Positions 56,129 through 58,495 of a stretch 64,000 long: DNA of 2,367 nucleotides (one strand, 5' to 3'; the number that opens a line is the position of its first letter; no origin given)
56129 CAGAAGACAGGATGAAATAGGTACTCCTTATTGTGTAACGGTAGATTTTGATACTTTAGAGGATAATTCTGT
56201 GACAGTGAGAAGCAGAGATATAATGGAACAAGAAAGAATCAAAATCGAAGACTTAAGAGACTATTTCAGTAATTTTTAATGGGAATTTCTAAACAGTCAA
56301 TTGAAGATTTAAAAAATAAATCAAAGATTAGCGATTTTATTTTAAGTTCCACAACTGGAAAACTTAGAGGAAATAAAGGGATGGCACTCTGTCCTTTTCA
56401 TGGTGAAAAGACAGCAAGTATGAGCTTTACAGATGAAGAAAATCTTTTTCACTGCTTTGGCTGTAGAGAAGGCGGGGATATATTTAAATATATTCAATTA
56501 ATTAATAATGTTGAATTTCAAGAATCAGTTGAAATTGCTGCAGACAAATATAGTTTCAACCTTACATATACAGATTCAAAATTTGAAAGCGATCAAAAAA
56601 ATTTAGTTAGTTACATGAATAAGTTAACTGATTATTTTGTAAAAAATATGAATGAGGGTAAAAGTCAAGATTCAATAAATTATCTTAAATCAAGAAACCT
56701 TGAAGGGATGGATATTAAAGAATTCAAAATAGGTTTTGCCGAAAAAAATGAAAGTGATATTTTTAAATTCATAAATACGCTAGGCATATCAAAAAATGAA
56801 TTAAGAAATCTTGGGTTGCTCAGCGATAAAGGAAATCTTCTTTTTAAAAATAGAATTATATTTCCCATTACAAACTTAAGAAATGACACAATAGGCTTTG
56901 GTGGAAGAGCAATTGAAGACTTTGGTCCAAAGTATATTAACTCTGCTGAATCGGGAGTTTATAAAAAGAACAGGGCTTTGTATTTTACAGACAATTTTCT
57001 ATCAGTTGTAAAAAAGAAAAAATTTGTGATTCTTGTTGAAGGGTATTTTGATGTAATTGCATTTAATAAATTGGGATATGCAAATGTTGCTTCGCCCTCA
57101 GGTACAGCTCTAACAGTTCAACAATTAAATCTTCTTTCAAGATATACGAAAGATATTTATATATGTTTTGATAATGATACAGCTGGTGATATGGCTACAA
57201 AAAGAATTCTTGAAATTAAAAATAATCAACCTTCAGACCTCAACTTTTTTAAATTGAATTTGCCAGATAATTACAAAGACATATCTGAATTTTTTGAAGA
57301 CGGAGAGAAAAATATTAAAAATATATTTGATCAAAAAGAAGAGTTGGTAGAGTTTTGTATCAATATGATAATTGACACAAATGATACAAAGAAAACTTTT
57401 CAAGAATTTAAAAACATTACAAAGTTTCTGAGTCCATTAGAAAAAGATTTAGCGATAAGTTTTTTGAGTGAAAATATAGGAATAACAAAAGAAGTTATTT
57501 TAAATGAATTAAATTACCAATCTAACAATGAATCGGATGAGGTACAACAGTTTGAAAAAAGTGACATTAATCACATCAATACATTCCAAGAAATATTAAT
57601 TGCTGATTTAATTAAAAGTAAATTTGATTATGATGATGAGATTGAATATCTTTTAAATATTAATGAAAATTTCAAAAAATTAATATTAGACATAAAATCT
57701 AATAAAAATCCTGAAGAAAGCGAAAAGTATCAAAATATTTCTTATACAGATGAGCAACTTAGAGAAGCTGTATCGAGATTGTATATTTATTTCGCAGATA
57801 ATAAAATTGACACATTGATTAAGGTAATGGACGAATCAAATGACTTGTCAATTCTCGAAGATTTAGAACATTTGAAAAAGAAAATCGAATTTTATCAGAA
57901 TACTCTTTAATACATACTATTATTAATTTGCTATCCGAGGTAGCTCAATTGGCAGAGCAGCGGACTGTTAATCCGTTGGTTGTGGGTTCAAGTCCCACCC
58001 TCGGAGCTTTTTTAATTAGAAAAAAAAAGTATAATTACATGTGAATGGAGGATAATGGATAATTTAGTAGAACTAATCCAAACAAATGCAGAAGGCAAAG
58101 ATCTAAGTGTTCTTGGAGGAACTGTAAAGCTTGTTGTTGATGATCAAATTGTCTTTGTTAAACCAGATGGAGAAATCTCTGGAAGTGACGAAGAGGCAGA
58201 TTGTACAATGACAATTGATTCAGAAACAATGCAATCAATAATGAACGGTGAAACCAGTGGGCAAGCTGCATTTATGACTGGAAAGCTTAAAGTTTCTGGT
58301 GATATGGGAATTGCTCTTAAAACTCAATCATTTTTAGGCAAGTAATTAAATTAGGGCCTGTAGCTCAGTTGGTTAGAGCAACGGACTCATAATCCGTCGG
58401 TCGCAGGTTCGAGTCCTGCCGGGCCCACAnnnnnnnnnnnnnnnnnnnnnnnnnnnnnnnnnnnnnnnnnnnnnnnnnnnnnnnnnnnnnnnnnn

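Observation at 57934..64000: Cell-wall glycopolymer assembly module after dnaG, interleaved with two tRNAs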

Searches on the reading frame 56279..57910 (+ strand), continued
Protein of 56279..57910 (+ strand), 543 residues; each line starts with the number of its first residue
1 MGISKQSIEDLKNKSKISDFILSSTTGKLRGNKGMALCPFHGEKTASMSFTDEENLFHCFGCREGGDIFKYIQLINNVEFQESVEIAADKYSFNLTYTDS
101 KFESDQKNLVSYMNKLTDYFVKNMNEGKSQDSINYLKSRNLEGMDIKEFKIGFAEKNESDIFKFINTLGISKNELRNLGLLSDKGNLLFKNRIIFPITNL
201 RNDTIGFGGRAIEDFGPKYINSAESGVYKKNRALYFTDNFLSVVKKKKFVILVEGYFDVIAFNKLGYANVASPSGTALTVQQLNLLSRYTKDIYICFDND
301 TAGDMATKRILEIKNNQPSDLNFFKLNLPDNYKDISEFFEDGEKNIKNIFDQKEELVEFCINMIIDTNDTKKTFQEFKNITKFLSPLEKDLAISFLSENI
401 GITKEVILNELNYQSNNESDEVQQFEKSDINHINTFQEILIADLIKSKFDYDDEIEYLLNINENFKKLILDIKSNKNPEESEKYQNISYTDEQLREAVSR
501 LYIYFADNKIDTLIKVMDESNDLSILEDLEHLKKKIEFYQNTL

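Call 53: find_encoding_contigs(protein=P0252, flank=10000, max_places=1)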
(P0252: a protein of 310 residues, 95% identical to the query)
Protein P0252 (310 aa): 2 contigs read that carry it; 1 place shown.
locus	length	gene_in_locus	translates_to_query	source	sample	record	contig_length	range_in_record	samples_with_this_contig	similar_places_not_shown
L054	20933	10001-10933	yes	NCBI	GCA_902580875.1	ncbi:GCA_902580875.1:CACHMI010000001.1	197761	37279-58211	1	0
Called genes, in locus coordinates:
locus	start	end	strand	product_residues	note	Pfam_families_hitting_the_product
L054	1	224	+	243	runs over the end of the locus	PF00483:NTP_transferase, PF12804:NTP_transf_3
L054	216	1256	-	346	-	PF00953:Glycos_transf_4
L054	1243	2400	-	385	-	PF13477:Glyco_trans_4_2 (weak), PF00534:Glycos_transf_1, PF13692:Glyco_trans_1_4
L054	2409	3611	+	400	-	PF03721:UDPG_MGDP_dh_N, PF00984:UDPG_MGDP_dh, PF03720:UDPG_MGDP_dh_C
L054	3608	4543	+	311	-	PF01073:3Beta_HSD, PF01370:Epimerase, PF02719:Polysacc_synt_2 (faint), PF04321:RmlD_sub_bind, PF07993:NAD_binding_4 (faint), PF16363:GDP_Man_Dehyd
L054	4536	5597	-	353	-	-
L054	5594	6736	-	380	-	PF13439:Glyco_transf_4 (weak), PF00534:Glycos_transf_1, PF13692:Glyco_trans_1_4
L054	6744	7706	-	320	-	PF01073:3Beta_HSD, PF01370:Epimerase, PF02719:Polysacc_synt_2, PF04321:RmlD_sub_bind, PF13460:NAD_binding_10, PF16363:GDP_Man_Dehyd, PF07993:NAD_binding_4 (weak)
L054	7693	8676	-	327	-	PF01073:3Beta_HSD, PF01370:Epimerase, PF02719:Polysacc_synt_2, PF04321:RmlD_sub_bind, PF07993:NAD_binding_4, PF16363:GDP_Man_Dehyd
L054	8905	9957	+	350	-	PF04932:Wzy_C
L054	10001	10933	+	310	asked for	PF01073:3Beta_HSD, PF01370:Epimerase, PF04321:RmlD_sub_bind, PF13460:NAD_binding_10, PF16363:GDP_Man_Dehyd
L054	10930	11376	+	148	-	PF00908:dTDP_sugar_isom (weak), PF05523:FdtA (weak)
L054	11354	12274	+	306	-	PF01370:Epimerase, PF04321:RmlD_sub_bind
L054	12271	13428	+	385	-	PF02350:Epimerase_2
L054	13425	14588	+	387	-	PF13439:Glyco_transf_4 (weak), PF00534:Glycos_transf_1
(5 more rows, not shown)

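Call 54: find_encoding_contigs(protein=P0264, flank=10000, max_places=1)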
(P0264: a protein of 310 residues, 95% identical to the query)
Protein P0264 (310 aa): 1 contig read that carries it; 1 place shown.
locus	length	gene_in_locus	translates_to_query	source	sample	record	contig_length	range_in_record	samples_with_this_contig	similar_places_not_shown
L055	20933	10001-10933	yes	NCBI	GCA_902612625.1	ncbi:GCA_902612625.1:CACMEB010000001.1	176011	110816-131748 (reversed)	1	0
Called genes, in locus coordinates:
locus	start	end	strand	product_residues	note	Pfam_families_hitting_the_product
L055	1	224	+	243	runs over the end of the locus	PF00483:NTP_transferase, PF12804:NTP_transf_3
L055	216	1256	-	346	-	PF00953:Glycos_transf_4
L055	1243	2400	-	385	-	PF13477:Glyco_trans_4_2 (weak), PF00534:Glycos_transf_1, PF13692:Glyco_trans_1_4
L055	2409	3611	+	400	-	PF03721:UDPG_MGDP_dh_N, PF00984:UDPG_MGDP_dh, PF03720:UDPG_MGDP_dh_C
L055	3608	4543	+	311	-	PF01073:3Beta_HSD, PF01370:Epimerase, PF02719:Polysacc_synt_2 (faint), PF04321:RmlD_sub_bind, PF07993:NAD_binding_4 (faint), PF16363:GDP_Man_Dehyd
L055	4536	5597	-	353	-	-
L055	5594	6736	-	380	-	PF13439:Glyco_transf_4 (weak), PF00534:Glycos_transf_1, PF13692:Glyco_trans_1_4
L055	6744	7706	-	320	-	PF01073:3Beta_HSD, PF01370:Epimerase, PF02719:Polysacc_synt_2, PF04321:RmlD_sub_bind, PF13460:NAD_binding_10, PF16363:GDP_Man_Dehyd, PF07993:NAD_binding_4 (weak)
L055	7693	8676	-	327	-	PF01073:3Beta_HSD, PF01370:Epimerase, PF02719:Polysacc_synt_2, PF04321:RmlD_sub_bind, PF07993:NAD_binding_4, PF16363:GDP_Man_Dehyd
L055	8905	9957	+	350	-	PF04932:Wzy_C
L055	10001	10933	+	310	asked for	PF01073:3Beta_HSD, PF01370:Epimerase, PF04321:RmlD_sub_bind, PF13460:NAD_binding_10, PF16363:GDP_Man_Dehyd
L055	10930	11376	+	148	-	PF00908:dTDP_sugar_isom (weak), PF05523:FdtA (weak)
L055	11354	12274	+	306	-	PF01370:Epimerase, PF04321:RmlD_sub_bind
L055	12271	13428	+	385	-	PF02350:Epimerase_2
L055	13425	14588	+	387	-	PF13439:Glyco_transf_4 (weak), PF00534:Glycos_transf_1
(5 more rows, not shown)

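Call 55: find_encoding_contigs(protein=P0294, flank=10000, max_places=1)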
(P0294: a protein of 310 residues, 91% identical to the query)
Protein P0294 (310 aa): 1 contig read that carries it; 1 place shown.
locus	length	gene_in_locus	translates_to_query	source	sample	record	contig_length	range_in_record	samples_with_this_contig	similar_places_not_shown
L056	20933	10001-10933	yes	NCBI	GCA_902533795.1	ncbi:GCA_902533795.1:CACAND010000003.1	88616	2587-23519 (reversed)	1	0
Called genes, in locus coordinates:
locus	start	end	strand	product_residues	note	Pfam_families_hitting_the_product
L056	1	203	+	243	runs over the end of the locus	PF00483:NTP_transferase, PF12804:NTP_transf_3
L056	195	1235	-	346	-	PF00953:Glycos_transf_4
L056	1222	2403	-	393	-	PF13477:Glyco_trans_4_2 (weak), PF00534:Glycos_transf_1, PF13692:Glyco_trans_1_4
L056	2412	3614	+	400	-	PF03721:UDPG_MGDP_dh_N, PF00984:UDPG_MGDP_dh, PF03720:UDPG_MGDP_dh_C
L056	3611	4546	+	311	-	PF01073:3Beta_HSD, PF01370:Epimerase, PF02719:Polysacc_synt_2 (faint), PF04321:RmlD_sub_bind, PF07993:NAD_binding_4 (faint), PF16363:GDP_Man_Dehyd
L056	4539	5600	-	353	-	-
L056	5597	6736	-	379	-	PF13439:Glyco_transf_4 (weak), PF00534:Glycos_transf_1, PF13692:Glyco_trans_1_4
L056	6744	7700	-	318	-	PF01073:3Beta_HSD, PF01370:Epimerase, PF02719:Polysacc_synt_2, PF04321:RmlD_sub_bind, PF13460:NAD_binding_10 (weak), PF16363:GDP_Man_Dehyd, PF07993:NAD_binding_4 (weak)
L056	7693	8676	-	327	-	PF01073:3Beta_HSD, PF01370:Epimerase, PF02719:Polysacc_synt_2, PF04321:RmlD_sub_bind, PF07993:NAD_binding_4, PF16363:GDP_Man_Dehyd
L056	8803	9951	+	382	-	PF04932:Wzy_C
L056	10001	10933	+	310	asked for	PF01073:3Beta_HSD, PF01370:Epimerase, PF04321:RmlD_sub_bind, PF13460:NAD_binding_10, PF16363:GDP_Man_Dehyd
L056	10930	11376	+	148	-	PF00908:dTDP_sugar_isom (weak), PF05523:FdtA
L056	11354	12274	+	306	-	PF01370:Epimerase, PF04321:RmlD_sub_bind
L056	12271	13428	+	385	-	PF02350:Epimerase_2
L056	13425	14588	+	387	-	PF13439:Glyco_transf_4 (weak), PF00534:Glycos_transf_1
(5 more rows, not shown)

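Call 56: find_encoding_contigs(protein=P0324, flank=10000, max_places=1)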
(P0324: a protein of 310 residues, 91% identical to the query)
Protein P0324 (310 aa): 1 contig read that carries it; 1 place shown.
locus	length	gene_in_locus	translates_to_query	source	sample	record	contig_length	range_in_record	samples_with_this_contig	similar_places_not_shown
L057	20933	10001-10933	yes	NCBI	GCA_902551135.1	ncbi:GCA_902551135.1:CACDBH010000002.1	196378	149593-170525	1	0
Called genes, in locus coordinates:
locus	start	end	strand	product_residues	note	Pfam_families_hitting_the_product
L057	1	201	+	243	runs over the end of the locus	PF00483:NTP_transferase, PF12804:NTP_transf_3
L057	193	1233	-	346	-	PF00953:Glycos_transf_4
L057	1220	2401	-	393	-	PF13477:Glyco_trans_4_2 (weak), PF00534:Glycos_transf_1, PF13692:Glyco_trans_1_4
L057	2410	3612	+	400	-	PF03721:UDPG_MGDP_dh_N, PF00984:UDPG_MGDP_dh, PF03720:UDPG_MGDP_dh_C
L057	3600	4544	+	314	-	PF01073:3Beta_HSD, PF01370:Epimerase, PF02719:Polysacc_synt_2 (faint), PF04321:RmlD_sub_bind, PF07993:NAD_binding_4 (faint), PF16363:GDP_Man_Dehyd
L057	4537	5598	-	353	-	-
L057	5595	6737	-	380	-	PF13439:Glyco_transf_4 (weak), PF00534:Glycos_transf_1, PF13692:Glyco_trans_1_4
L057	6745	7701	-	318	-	PF01073:3Beta_HSD, PF01370:Epimerase, PF02719:Polysacc_synt_2, PF04321:RmlD_sub_bind, PF13460:NAD_binding_10, PF16363:GDP_Man_Dehyd, PF07993:NAD_binding_4 (weak)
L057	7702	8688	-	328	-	PF01073:3Beta_HSD, PF01370:Epimerase, PF02719:Polysacc_synt_2, PF04321:RmlD_sub_bind, PF07993:NAD_binding_4, PF16363:GDP_Man_Dehyd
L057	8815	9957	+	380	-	PF04932:Wzy_C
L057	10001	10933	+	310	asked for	PF01073:3Beta_HSD, PF01370:Epimerase, PF04321:RmlD_sub_bind, PF13460:NAD_binding_10, PF16363:GDP_Man_Dehyd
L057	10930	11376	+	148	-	PF00908:dTDP_sugar_isom (weak), PF05523:FdtA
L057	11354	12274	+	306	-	PF01370:Epimerase, PF04321:RmlD_sub_bind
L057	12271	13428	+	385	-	PF02350:Epimerase_2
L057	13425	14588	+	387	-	PF13439:Glyco_transf_4 (weak), PF00534:Glycos_transf_1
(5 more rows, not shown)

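Call 57: find_encoding_contigs(protein=P0364, flank=10000, max_places=1)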
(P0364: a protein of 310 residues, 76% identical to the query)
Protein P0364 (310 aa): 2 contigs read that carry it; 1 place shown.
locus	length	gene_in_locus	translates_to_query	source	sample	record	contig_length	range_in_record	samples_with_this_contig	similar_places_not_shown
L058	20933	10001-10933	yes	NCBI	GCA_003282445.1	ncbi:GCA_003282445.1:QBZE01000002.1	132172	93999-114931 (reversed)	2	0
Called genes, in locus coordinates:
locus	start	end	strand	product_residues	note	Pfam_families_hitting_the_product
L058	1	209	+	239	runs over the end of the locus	PF00483:NTP_transferase, PF12804:NTP_transf_3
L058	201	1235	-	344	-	PF00953:Glycos_transf_4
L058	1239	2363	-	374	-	PF00534:Glycos_transf_1, PF13692:Glyco_trans_1_4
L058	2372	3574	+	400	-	PF02558:ApbA (weak), PF03721:UDPG_MGDP_dh_N, PF00984:UDPG_MGDP_dh, PF03720:UDPG_MGDP_dh_C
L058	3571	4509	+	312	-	PF01073:3Beta_HSD, PF01370:Epimerase, PF02719:Polysacc_synt_2 (weak), PF04321:RmlD_sub_bind (weak), PF07993:NAD_binding_4 (faint), PF16363:GDP_Man_Dehyd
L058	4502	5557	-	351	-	PF13477:Glyco_trans_4_2 (faint), PF00534:Glycos_transf_1 (faint)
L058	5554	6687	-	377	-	PF13439:Glyco_transf_4, PF00534:Glycos_transf_1, PF13692:Glyco_trans_1_4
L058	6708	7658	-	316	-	PF01073:3Beta_HSD, PF01370:Epimerase, PF02719:Polysacc_synt_2, PF04321:RmlD_sub_bind, PF13460:NAD_binding_10 (weak), PF16363:GDP_Man_Dehyd, PF07993:NAD_binding_4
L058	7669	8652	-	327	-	PF01073:3Beta_HSD, PF01370:Epimerase, PF02719:Polysacc_synt_2, PF04321:RmlD_sub_bind, PF07993:NAD_binding_4 (weak), PF16363:GDP_Man_Dehyd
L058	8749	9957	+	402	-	PF04932:Wzy_C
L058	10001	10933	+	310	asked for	PF01073:3Beta_HSD, PF01370:Epimerase, PF04321:RmlD_sub_bind, PF13460:NAD_binding_10 (weak), PF16363:GDP_Man_Dehyd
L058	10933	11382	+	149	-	PF00908:dTDP_sugar_isom, PF05523:FdtA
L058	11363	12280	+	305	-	PF01370:Epimerase, PF04321:RmlD_sub_bind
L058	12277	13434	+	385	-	PF02350:Epimerase_2, PF04007:DUF354 (faint)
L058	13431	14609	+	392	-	PF00534:Glycos_transf_1 (weak)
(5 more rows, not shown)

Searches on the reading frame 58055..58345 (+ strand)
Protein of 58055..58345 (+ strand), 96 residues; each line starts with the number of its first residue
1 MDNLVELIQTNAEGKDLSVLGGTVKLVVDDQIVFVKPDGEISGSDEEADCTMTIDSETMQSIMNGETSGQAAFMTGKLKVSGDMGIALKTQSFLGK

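Call 4: search_protein_families(library=pfam, proteins=[window:58055-58345:+], max_evalue=0.01)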
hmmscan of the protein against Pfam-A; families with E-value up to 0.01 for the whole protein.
window:58055-58345:+ (96 aa): 2 families
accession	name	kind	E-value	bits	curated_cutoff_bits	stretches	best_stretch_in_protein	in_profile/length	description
PF02036.22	SCP2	-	2.4e-16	60.4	21.3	1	11-94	10-100/101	SCP-2 sterol transfer family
PF14864.11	Alkyl_sulf_C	-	0.00031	21.4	27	1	44-86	63-105/125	Alkyl sulfatase C-terminal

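Call 5: search_protein_families(library=ncbifam, proteins=[window:58055-58345:+], max_evalue=0.01)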
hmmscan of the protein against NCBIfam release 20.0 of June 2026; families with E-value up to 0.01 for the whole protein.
window:58055-58345:+ (96 aa): 0 families
